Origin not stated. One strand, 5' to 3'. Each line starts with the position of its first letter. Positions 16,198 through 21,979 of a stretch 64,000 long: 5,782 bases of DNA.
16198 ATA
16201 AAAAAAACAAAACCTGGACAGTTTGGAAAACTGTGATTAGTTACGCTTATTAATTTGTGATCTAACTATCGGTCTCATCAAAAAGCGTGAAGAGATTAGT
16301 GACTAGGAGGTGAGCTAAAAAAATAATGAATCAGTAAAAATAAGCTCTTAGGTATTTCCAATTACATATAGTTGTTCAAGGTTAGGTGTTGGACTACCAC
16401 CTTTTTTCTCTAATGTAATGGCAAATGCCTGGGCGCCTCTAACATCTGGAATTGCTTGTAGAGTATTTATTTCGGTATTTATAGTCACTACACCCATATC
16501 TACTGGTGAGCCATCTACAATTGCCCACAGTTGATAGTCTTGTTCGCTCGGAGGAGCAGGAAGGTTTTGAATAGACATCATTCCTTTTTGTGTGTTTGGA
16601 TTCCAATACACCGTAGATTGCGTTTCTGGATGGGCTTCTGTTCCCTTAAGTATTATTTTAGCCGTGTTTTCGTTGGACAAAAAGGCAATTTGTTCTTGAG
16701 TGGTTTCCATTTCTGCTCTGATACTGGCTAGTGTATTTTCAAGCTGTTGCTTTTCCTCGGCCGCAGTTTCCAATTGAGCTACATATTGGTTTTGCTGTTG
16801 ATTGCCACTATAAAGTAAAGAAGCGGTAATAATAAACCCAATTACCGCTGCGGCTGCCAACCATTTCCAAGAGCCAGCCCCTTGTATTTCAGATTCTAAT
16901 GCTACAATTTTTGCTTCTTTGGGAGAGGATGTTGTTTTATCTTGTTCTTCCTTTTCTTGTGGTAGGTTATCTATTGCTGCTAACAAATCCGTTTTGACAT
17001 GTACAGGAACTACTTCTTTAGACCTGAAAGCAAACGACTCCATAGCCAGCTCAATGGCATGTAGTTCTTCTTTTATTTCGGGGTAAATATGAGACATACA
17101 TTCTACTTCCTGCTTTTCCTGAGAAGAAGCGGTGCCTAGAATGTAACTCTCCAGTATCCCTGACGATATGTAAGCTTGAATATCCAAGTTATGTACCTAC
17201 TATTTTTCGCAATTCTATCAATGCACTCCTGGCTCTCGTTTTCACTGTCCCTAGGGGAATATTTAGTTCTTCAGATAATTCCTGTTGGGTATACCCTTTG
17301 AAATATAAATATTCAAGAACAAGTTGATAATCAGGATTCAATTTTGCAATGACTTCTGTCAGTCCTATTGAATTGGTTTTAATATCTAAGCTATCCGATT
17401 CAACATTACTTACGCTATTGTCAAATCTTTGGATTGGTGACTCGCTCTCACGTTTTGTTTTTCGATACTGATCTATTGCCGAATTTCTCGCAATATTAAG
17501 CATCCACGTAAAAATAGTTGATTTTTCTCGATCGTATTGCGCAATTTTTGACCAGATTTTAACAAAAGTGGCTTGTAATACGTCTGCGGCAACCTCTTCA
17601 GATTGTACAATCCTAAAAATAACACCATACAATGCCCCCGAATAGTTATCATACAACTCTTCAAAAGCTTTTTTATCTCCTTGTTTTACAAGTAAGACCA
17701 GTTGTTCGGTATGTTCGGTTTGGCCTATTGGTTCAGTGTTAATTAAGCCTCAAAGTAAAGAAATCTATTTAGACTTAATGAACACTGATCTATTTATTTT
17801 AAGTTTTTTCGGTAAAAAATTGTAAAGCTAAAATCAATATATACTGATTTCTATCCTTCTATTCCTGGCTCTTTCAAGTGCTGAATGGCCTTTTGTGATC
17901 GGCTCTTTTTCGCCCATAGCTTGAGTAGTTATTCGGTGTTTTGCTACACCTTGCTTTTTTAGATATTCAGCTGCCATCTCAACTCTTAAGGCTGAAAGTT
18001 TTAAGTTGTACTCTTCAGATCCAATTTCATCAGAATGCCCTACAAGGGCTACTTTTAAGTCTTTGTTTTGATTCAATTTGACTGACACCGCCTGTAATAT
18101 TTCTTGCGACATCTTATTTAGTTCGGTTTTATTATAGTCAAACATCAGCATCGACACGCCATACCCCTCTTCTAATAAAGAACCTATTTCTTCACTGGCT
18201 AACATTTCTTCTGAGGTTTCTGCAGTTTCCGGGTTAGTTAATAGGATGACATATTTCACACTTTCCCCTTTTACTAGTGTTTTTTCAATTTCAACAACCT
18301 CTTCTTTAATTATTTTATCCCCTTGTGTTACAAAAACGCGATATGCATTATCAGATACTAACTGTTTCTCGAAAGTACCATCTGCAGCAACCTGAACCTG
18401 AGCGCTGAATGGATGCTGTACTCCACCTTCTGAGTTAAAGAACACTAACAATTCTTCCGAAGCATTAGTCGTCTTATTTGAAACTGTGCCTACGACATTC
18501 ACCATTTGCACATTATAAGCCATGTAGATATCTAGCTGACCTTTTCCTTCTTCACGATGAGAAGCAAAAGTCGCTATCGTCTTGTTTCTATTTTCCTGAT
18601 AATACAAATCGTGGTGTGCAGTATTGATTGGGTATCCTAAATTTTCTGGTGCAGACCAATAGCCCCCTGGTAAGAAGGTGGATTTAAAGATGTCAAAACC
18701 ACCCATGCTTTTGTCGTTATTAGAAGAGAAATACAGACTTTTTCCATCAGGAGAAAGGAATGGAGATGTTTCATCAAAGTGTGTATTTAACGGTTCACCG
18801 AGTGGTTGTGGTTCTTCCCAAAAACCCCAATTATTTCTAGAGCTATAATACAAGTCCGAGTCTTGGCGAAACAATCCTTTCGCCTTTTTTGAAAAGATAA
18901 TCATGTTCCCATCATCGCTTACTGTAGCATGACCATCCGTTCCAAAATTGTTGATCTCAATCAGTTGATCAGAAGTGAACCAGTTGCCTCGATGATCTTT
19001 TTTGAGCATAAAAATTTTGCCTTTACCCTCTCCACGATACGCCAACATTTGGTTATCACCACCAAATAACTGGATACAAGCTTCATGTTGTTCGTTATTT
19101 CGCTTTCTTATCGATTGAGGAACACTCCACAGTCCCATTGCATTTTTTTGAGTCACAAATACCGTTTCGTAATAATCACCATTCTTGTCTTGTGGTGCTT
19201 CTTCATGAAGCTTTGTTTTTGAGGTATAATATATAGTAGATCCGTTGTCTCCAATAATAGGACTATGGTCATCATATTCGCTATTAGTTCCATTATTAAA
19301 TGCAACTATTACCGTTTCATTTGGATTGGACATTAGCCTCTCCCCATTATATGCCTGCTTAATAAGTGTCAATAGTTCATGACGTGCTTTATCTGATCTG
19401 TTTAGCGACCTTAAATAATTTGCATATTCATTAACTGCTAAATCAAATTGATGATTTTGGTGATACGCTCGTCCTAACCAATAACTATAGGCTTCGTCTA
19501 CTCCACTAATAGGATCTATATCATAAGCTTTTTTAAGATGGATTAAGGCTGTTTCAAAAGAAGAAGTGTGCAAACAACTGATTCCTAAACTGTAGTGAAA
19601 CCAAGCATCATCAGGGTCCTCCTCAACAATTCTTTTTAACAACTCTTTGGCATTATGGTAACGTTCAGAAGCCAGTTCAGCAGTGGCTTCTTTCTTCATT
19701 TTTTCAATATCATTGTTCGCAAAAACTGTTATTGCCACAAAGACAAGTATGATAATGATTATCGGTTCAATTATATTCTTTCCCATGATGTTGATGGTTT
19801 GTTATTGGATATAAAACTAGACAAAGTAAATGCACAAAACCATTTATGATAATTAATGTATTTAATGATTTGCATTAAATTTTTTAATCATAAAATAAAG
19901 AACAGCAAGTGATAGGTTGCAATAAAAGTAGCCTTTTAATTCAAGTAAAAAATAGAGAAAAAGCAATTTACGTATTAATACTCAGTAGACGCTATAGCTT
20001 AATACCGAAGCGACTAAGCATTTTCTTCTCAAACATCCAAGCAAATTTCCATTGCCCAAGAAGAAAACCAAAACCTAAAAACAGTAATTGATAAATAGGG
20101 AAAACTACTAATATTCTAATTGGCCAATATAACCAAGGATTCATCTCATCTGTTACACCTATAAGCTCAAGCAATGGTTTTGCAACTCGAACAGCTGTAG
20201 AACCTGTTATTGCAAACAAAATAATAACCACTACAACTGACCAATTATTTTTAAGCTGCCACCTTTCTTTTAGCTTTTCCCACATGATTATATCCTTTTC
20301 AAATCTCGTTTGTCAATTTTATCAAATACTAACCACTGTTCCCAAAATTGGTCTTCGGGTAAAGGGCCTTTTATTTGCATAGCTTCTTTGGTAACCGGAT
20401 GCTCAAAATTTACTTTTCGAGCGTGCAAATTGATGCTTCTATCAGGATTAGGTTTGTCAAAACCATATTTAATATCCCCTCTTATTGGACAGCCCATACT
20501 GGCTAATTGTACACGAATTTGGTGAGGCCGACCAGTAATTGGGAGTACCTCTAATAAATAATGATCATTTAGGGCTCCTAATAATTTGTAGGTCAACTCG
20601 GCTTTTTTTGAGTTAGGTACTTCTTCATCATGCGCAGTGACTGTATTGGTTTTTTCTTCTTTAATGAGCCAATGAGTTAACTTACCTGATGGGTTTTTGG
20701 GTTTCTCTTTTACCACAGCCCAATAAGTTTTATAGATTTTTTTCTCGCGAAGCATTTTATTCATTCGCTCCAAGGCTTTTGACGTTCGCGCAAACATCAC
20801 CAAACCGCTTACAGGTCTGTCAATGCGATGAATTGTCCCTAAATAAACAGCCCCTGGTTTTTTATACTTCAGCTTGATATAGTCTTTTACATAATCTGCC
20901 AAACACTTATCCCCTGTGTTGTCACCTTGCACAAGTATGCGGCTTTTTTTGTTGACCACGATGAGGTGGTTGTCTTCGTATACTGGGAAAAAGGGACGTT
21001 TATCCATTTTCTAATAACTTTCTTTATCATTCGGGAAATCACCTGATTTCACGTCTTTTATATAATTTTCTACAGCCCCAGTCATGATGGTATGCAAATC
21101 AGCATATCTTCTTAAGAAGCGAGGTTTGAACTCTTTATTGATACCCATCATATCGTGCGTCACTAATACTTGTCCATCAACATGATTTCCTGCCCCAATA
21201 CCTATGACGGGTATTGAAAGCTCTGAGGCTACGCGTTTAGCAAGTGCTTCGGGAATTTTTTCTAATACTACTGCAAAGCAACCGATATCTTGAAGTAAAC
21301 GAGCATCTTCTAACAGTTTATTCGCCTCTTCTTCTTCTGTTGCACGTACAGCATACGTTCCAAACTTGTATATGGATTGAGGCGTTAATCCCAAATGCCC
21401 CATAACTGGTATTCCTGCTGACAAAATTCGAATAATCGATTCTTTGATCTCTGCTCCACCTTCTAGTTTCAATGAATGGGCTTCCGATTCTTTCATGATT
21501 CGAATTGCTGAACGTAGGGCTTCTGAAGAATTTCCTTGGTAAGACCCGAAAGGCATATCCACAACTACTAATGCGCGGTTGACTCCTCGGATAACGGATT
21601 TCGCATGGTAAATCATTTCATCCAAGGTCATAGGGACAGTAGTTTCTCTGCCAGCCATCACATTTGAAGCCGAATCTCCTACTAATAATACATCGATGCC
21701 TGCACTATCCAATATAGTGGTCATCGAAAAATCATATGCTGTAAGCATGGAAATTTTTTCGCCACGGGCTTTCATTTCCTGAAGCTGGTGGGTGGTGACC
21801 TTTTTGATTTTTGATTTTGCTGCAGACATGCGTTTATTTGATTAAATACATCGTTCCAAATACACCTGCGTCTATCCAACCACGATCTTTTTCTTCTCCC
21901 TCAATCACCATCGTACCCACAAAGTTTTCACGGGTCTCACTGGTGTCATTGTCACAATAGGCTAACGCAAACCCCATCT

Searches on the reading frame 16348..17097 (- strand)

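Call 73: search_protein_families(library=pfam, proteins=[window:16348-17097:-])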
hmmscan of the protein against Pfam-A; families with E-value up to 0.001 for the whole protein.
window:16348-17097:- (249 aa): 1 family
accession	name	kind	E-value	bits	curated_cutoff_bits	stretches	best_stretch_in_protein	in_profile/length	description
PF10099.14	RskA_C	-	3.5e-23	82.8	29.4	1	81-239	4-130/135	Anti-sigma-K factor rskA, C-terminal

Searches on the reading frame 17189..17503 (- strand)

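Call 73: search_protein_families(library=pfam, proteins=[window:17189-17503:-])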
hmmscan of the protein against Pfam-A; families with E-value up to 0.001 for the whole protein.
window:17189-17503:- (104 aa): 3 families
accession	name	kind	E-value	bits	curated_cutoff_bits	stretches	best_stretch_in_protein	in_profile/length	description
PF04545.22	Sigma70_r4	-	7.8e-12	45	24.1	1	52-100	2-50/50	Sigma-70, region 4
PF08281.18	Sigma70_r4_2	-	3.3e-11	43.1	25.7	1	48-95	4-51/54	Sigma-70, region 4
PF07638.17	Sigma70_ECF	-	0.0002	21.8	21.1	1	10-91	88-172/185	ECF sigma factor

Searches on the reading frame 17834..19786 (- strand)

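Call 73: search_protein_families(library=pfam, proteins=[window:17834-19786:-])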
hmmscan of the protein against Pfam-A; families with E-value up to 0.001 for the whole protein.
window:17834-19786:- (650 aa): 9 families
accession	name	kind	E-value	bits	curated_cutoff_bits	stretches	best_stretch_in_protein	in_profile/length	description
PF00691.25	OmpA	-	4.4e-19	69.1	27.2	1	548-643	1-98/98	OmpA family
PF07676.18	PD40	-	2.4e-18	66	20.9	1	330-367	2-37/38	WD40-like Beta Propeller Repeat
PF13432.12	TPR_16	-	5.7e-10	39.9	32.7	1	32-92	2-62/65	Tetratricopeptide repeat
PF14559.12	TPR_19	-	7.7e-07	29.8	25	0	38-85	2-49/68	Tetratricopeptide repeat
PF07719.23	TPR_2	-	4.8e-06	26.7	27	0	63-92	3-32/34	Tetratricopeptide repeat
PF13431.12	TPR_17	-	7e-06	26.4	24.4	0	49-81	1-33/34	Tetratricopeptide repeat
PF13428.12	TPR_14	-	1.2e-05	25.9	23.5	0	34-68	8-42/44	Tetratricopeptide repeat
PF13424.12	TPR_12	-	0.0002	21.9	30.1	0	37-91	20-75/77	Tetratricopeptide repeat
PF00515.34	TPR_1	-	0.00026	21.1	27.8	0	61-92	1-32/34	Tetratricopeptide repeat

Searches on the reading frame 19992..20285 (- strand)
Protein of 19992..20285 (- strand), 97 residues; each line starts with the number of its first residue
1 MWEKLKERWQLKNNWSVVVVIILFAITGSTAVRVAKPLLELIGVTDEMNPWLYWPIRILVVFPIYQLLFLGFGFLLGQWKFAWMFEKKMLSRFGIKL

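Call 74: search_protein_families(library=pfam, proteins=[window:19992-20285:-])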
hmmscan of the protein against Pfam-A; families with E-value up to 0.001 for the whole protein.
window:19992-20285:- (97 aa): 1 family
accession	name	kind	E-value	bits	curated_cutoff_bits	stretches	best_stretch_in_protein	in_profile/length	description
PF20584.3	DUF6787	-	1.3e-27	96.4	27.5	1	19-95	1-77/79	Family of unknown function (DUF6787)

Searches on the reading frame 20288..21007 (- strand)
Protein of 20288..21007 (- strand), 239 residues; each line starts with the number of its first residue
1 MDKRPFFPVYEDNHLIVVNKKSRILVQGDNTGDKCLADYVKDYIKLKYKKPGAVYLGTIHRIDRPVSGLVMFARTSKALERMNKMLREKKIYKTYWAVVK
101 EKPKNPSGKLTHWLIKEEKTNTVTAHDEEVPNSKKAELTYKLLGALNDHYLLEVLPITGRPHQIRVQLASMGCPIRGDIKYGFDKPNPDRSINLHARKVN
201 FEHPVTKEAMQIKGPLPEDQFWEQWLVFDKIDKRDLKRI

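Call 74: search_protein_families(library=pfam, proteins=[window:20288-21007:-])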
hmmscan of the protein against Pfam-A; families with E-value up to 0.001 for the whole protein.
window:20288-21007:- (239 aa): 1 family
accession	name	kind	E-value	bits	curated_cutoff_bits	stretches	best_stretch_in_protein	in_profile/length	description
PF00849.27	PseudoU_synth_2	-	5.2e-34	118.1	26.8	1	14-170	1-152/152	RNA pseudouridylate synthase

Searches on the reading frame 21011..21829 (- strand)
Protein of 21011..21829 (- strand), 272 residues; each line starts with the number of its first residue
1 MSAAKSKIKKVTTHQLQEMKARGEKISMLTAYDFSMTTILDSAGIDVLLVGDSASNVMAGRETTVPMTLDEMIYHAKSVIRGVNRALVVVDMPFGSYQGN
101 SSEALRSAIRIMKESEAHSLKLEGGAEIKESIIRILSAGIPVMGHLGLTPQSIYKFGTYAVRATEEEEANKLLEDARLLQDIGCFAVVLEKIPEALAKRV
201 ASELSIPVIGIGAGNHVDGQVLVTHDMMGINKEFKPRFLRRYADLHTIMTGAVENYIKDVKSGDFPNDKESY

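Call 74: search_protein_families(library=pfam, proteins=[window:21011-21829:-])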
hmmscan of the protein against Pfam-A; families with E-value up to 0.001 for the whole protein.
window:21011-21829:- (272 aa): 1 family
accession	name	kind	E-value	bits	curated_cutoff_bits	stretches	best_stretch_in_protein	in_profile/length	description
PF02548.21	Pantoate_transf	-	2.9e-113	378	28.7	1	10-267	1-258/259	Ketopantoate hydroxymethyltransferase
